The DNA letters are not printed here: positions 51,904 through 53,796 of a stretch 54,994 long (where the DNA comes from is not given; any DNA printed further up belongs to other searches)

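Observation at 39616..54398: Ten-gene operon joining the glutamine amidotransferases of four pathways behind a GAF-ANTAR regulator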

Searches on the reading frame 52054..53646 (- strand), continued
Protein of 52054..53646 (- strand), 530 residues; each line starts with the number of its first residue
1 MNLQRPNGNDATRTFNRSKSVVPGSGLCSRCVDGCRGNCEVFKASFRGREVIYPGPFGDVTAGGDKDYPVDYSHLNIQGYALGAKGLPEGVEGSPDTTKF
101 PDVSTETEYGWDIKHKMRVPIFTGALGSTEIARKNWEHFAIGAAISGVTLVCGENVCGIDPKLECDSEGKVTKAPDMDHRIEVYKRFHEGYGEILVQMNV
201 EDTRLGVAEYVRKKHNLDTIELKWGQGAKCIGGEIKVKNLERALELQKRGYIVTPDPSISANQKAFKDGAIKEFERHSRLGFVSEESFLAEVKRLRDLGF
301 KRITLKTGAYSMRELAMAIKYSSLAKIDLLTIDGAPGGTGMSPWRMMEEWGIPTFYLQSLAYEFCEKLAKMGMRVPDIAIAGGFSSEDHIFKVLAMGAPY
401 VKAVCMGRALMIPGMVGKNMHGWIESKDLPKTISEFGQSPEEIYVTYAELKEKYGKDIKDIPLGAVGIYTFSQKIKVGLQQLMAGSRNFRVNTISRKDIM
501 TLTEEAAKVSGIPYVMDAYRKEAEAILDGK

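Call 16: find_related_loci(query=window:52054-53646:-, collection=genome_contigs, flank=10000)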
Query window:52054-53646:- (530 aa) in genome_contigs; peptide patterns used: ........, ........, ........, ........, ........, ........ (x = any residue, [..] = any of these).
599 stretches matched a pattern (row limit reached: there are more); 564 encode a relative of the query (tblastn E <= 1e-3); the best 80 are kept; 80 distinct loci.
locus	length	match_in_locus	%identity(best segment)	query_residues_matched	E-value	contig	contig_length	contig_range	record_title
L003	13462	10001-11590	90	1-530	0e+0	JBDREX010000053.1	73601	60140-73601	MAG: Candidatus Omnitrophota bacterium isolate MEGAHIT-group-1.335 k141_13891983, whole genome shotgun sequence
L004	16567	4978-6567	85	1-530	0e+0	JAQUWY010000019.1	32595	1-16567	MAG: Candidatus Omnitrophota bacterium isolate STD2_200 NODE_4770_length_32595_cov_5.305439_Sandtown_D2, whole genome sh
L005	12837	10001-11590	86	1-530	0e+0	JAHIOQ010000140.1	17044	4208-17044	MAG: Candidatus Omnitrophota bacterium isolate KR13_S3.mb.139 KR13_S3.mb.139_k141_528600, whole genome shotgun sequence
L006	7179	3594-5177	85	1-528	0e+0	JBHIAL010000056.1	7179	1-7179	MAG: bacterium isolate K_2_bin.77 NODE_6332_length_7179_cov_8.741297, whole genome shotgun sequence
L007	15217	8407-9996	84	1-530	0e+0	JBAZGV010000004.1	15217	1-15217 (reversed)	MAG: Candidatus Omnitrophota bacterium isolate SO_2017_LW3_54 NODE_11002_length_15217_cov_0.979589_LW162_2017, whole gen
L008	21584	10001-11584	85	1-528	0e+0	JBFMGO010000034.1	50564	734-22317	MAG: bacterium isolate MAG299 MAG299_34, whole genome shotgun sequence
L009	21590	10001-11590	84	1-530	0e+0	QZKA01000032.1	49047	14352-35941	MAG: Candidatus Omnitrophota bacterium isolate SURF_25 Ga0104751_1000974, whole genome shotgun sequence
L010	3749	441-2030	83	1-530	0e+0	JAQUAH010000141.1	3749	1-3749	MAG: Candidatus Omnitrophota bacterium isolate STC_8 NODE_81597_length_3749_cov_1.958034_Sandtown_C, whole genome shotgu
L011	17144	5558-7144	82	1-529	0e+0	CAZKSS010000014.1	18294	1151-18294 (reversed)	MAG TPA_asm: uncultured Planctomycetales bacterium isolate SRP098346_co1_421 genome assembly, contig: NODE_3079_length_1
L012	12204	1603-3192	83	1-530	0e+0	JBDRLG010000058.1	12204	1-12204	MAG: Candidatus Omnitrophota bacterium isolate MEGAHIT-group-1.764 k141_5496929, whole genome shotgun sequence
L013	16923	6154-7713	85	1-520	0e+0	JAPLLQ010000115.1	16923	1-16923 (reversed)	MAG: Candidatus Omnitrophota bacterium isolate LacPavin_0419_WC90_MAG_41_7 LacPavin_0419_WC90_scaffold_478210, whole gen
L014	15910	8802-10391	80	1-530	0e+0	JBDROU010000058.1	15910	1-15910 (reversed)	MAG: bacterium isolate MEGAHIT-group-1.972 k141_1344558, whole genome shotgun sequence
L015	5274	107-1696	82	1-530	0e+0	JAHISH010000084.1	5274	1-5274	MAG: Candidatus Omnitrophota bacterium isolate MM_PC_MetaG.mb.163 MM_PC_MetaG.mb.163_k141_578839, whole genome shotgun s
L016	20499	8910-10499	81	1-530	0e+0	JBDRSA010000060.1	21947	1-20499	MAG: Candidatus Omnitrophota bacterium isolate MEGAHIT-group-3.119 k141_373145, whole genome shotgun sequence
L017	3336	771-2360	82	1-530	0e+0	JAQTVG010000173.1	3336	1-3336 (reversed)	MAG: Candidatus Omnitrophota bacterium isolate STB_82 NODE_110949_length_3336_cov_2.418822_Sandtown_B, whole genome shot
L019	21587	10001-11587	81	1-529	0e+0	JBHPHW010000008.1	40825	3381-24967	Candidatus Omnitrophota bacterium isolate SAG AM-312-C06 AM-312-C06_NODE_8, whole genome shotgun sequence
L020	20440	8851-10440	80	1-530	0e+0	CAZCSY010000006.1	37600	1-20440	MAG TPA_asm: uncultured Planctomycetia bacterium isolate binchicken_co81_68 genome assembly, contig: NODE_1231_length_37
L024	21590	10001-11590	79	1-530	0e+0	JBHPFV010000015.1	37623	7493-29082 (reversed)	Candidatus Omnitrophota bacterium isolate SAG AM-311-K22 NODE_15_length_37623_cov_31.025101, whole genome shotgun sequen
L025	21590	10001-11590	80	1-530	0e+0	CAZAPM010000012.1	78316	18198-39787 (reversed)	MAG TPA_asm: uncultured Planctomycetales bacterium isolate binchicken_co79_72 genome assembly, contig: NODE_198_length_7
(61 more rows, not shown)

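Call 19: search_solved_structures(query=window:52054-53646:-, max_evalue=0.01, show_alignments=1)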
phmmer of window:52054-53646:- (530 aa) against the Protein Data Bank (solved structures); distinct sequences matched with E-value up to 0.01: 0.

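Call 25: search_protein_families(library=ncbifam, proteins=[L024:15062-16603:+, L019:16490-17938:+, L019:18022-19902:+, L019:19872-20558:+, L019:20540-21587:+, L012:5228-6751:+], max_evalue=1e-25)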
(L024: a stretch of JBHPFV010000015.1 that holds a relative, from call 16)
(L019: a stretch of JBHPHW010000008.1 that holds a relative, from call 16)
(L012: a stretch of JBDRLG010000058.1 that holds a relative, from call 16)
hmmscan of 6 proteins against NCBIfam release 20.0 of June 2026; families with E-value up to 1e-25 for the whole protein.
L024:15062-16603:+ (513 aa): 4 families
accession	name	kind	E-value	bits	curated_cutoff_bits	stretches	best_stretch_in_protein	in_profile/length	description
NF000848.1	PRK00074.1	equivalog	2.8e-243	808.1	400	1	6-513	1-512/512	glutamine-hydrolyzing GMP synthase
TIGR00884.1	guaA_Cterm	equivalog_domain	1.1e-147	491.3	338.75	1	201-513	2-310/310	glutamine-hydrolyzing GMP synthase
TIGR00888.1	guaA_Nterm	equivalog_domain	4.3e-75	251.2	172.15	1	6-193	1-188/188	glutamine-hydrolyzing GMP synthase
NF001975.0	PRK00758.1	equivalog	3.7e-52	176.6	198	1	6-186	4-179/185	GMP synthase subunit A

L019:16490-17938:+ (482 aa): 1 family
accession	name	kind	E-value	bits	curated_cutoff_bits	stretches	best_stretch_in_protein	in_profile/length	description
TIGR01134.1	purF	equivalog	8.2e-63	213.3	350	1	3-462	2-428/432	amidophosphoribosyltransferase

L019:18022-19902:+ (626 aa): 1 family
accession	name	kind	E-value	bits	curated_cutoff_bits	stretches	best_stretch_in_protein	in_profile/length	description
TIGR00136.1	mnmG_gidA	equivalog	2.1e-266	885.1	524.85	1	5-617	1-614/616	tRNA uridine-5-carboxymethylaminomethyl(34) synthesis enzyme MnmG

L019:19872-20558:+ (228 aa): 0 families

L019:20540-21587:+ (349 aa): 4 families
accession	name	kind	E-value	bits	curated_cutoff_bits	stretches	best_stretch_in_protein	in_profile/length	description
NF000848.1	PRK00074.1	equivalog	2.9e-148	494.7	400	1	6-349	1-348/512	glutamine-hydrolyzing GMP synthase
TIGR00888.1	guaA_Nterm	equivalog_domain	4.2e-74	248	172.15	1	6-191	1-186/188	glutamine-hydrolyzing GMP synthase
TIGR00884.1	guaA_Cterm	equivalog_domain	1.4e-59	201.9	338.75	1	201-349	2-146/310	glutamine-hydrolyzing GMP synthase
NF001975.0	PRK00758.1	equivalog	5.2e-50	169.6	198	1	5-186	3-179/185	GMP synthase subunit A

L012:5228-6751:+ (507 aa): 1 family
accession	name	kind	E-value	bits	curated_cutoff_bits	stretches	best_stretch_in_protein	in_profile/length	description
NF010184.0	PRK13663.1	equivalog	1.4e-222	739.7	631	1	1-505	1-492/494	hypothetical protein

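Call 48: search_protein_families(library=pfam, proteins=[L012:9887-10591:+, L012:10651-12045:+, L016:18566-20107:+, L025:18825-20222:+, L004:3511-3750:+], max_evalue=0.00001)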
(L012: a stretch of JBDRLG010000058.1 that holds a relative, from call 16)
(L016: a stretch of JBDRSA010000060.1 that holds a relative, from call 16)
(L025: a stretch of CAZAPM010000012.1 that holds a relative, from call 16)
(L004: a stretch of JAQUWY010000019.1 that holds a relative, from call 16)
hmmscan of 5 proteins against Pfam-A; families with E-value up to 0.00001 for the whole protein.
L012:9887-10591:+ (234 aa): 1 family
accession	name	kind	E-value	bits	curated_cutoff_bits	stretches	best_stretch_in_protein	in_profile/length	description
PF09335.16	VTT_dom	-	2.1e-16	61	33.9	1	76-187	4-120/123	VTT domain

L012:10651-12045:+ (464 aa): 5 families
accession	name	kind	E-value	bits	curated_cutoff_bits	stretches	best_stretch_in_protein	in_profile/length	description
PF10996.14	Beta-Casp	-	7.2e-38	130.2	27.7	1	255-380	1-120/120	Beta-Casp domain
PF07521.17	RMMBL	-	1.1e-12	48.2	21.6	1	395-455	3-63/63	Zn-dependent metallo-hydrolase RNA specificity domain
PF16661.11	Lactamase_B_6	-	8.5e-12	45.3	27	1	20-173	1-149/193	Metallo-beta-lactamase superfamily domain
PF00753.33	Lactamase_B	-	1.7e-09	38.4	22.7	1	15-80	5-68/196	Metallo-beta-lactamase superfamily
PF12706.13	Lactamase_B_2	-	1.1e-06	28.8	27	1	49-91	24-67/200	Beta-lactamase superfamily domain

L016:18566-20107:+ (513 aa): 4 families
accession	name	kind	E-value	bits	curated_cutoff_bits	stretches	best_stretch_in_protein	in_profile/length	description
PF00117.34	GATase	-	5.7e-50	170.1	22.8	1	8-187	2-188/190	Glutamine amidotransferase class-I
PF00958.27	GMP_synt_C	-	1.7e-46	156.7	27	1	421-512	1-92/92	GMP synthase C terminal domain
PF07722.19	Peptidase_C26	-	6.8e-09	36.2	20.5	1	70-171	100-219/219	Peptidase C26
PF02540.23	NAD_synthase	-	1.2e-07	31.6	21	0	212-282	15-85/242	NAD synthase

L025:18825-20222:+ (465 aa): 5 families
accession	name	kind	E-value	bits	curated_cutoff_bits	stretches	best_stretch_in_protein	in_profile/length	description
PF10996.14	Beta-Casp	-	2.3e-40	138.3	27.7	1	256-381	1-120/120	Beta-Casp domain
PF07521.17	RMMBL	-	3.4e-15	56.2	21.6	1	395-456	2-63/63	Zn-dependent metallo-hydrolase RNA specificity domain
PF00753.33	Lactamase_B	-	2.2e-12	47.7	22.7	1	16-80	5-67/196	Metallo-beta-lactamase superfamily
PF16661.11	Lactamase_B_6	-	4.6e-10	39.6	27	1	21-182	1-157/193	Metallo-beta-lactamase superfamily domain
PF12706.13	Lactamase_B_2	-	5.7e-08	33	27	1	28-94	2-69/200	Beta-lactamase superfamily domain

L004:3511-3750:+ (79 aa): 0 families

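Call 74: predict_structure(alignment_id=A4)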
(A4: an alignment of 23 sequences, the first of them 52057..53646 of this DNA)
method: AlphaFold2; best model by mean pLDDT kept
length: 530 residues; sequences in the alignment: 23
mean_pLDDT: 52.3   pTM: 0.57
mean pLDDT of the five models: 52.3, 51.0, 49.8, 48.4, 48.1
residues with pLDDT >= 90: 0; 70-90: 123; 50-70: 172; < 50: 235
segments of 3 or more residues with pLDDT < 50: 1-131, 153-159, 225-238, 249-283, 334-353, 383-387, 481-489, 509-515
pLDDT, mean of each block of 10 residues (from residue 1): 23 23 24 27 25 23 24 27 35 35 24 30 46 62 67 48 72 77 74 59 67 80 46 39 52 41 42 31 61 83 67 63 77 43 44 54 76 74 45 53 58 61 77 67 72 85 73 57 43 57 51 50 59
secondary structure, 60 per line:
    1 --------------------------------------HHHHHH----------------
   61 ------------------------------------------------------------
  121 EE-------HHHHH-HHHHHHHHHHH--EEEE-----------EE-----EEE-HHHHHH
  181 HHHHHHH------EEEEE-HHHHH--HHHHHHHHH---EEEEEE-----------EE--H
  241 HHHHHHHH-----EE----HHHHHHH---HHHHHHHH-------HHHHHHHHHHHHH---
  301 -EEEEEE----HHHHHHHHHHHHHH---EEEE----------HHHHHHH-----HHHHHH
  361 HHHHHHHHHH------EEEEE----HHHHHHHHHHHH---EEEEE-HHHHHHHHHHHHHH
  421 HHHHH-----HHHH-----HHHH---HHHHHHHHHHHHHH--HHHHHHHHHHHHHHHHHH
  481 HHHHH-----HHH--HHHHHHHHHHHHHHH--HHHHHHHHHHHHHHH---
elements in order: H39-44 H130-134 H136-146 E149-152 E171-173 H175-187 E194-198 H200-204 H207-215 E219-224 H240-248 H260-266 H270-277 H285-297 E302-307 H312-325 E329-332 H343-349 H355-370 E377-381 H386-397 E401-405 H407-425 H431-434 H440-443 H447-460 H463-485 H496-510 H513-527

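Call 76: fold_search(model_id=the predicted structure, library=pdb)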
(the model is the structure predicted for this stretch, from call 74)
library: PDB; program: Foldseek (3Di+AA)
matches with E <= 10: 1287; with E <= 0.001: 1
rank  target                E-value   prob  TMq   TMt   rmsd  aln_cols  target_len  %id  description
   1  4lrs_A                7.3e-04  1.00  0.28  0.42  17.9       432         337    9  Crystal and solution structures of the bifunctional enzyme (Aldolase/Aldehyde dehydrogenase) from Thermomonospora curv (released 2013-09-04)
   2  4lrt_C                1.2e-03  1.00  0.29  0.43  16.6       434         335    9  Crystal and solution structures of the bifunctional enzyme (Aldolase/Aldehyde dehydrogenase) from Thermomonospora curv (released 2013-09-04)
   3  9hhy_D                1.3e-03  1.00  0.31  0.50   8.8       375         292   11  Crystal Structure of the Coxiella burnetii 2-methylisocitrate lyase Bound to Inhibitor Isocitric Acid (released 2025-08-13)
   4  9hhy_I                1.7e-03  1.00  0.31  0.51   8.5       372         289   11  Crystal Structure of the Coxiella burnetii 2-methylisocitrate lyase Bound to Inhibitor Isocitric Acid (released 2025-08-13)
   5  9hhy_C                2.1e-03  1.00  0.31  0.51   8.7       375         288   11  Crystal Structure of the Coxiella burnetii 2-methylisocitrate lyase Bound to Inhibitor Isocitric Acid (released 2025-08-13)
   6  3b0p_A                2.1e-03  1.00  0.27  0.43  13.1       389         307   13  tRNA-dihydrouridine synthase from Thermus thermophilus (released 2011-12-14)
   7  9hgq_B                2.2e-03  1.00  0.31  0.51   7.8       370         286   11  Crystal Structure of the Coxiella burnetii 2-methylisocitrate lyase Bound to Substrate 2-MIC (released 2025-08-13)
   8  1xg3_C                2.4e-03  1.00  0.31  0.51   7.6       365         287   13  Crystal structure of the C123S 2-methylisocitrate lyase mutant from Escherichia coli in complex with the reaction prod (released 2005-03-01)
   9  9hhy_E                2.6e-03  1.00  0.31  0.51   7.8       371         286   12  Crystal Structure of the Coxiella burnetii 2-methylisocitrate lyase Bound to Inhibitor Isocitric Acid (released 2025-08-13)
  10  1xg3_A                2.6e-03  1.00  0.31  0.50   7.7       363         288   12  Crystal structure of the C123S 2-methylisocitrate lyase mutant from Escherichia coli in complex with the reaction prod (released 2005-03-01)
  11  9hhy_A                2.7e-03  1.00  0.31  0.50   8.9       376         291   11  Crystal Structure of the Coxiella burnetii 2-methylisocitrate lyase Bound to Inhibitor Isocitric Acid (released 2025-08-13)
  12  2a7n                  2.9e-03  1.00  0.30  0.43   9.4       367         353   15  Crystal Structure of the G81A mutant of the Active Chimera of (S)-Mandelate Dehydrogenase (released 2006-07-11)
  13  1xg3_D                2.9e-03  1.00  0.31  0.52   7.5       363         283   12  Crystal structure of the C123S 2-methylisocitrate lyase mutant from Escherichia coli in complex with the reaction prod (released 2005-03-01)
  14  1xg4_A                2.9e-03  1.00  0.31  0.51   7.6       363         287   12  Crystal Structure of the C123S 2-Methylisocitrate Lyase Mutant from Escherichia coli in complex with the inhibitor iso (released 2005-03-01)
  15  9hhy_B                2.9e-03  1.00  0.31  0.51   8.5       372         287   11  Crystal Structure of the Coxiella burnetii 2-methylisocitrate lyase Bound to Inhibitor Isocitric Acid (released 2025-08-13)
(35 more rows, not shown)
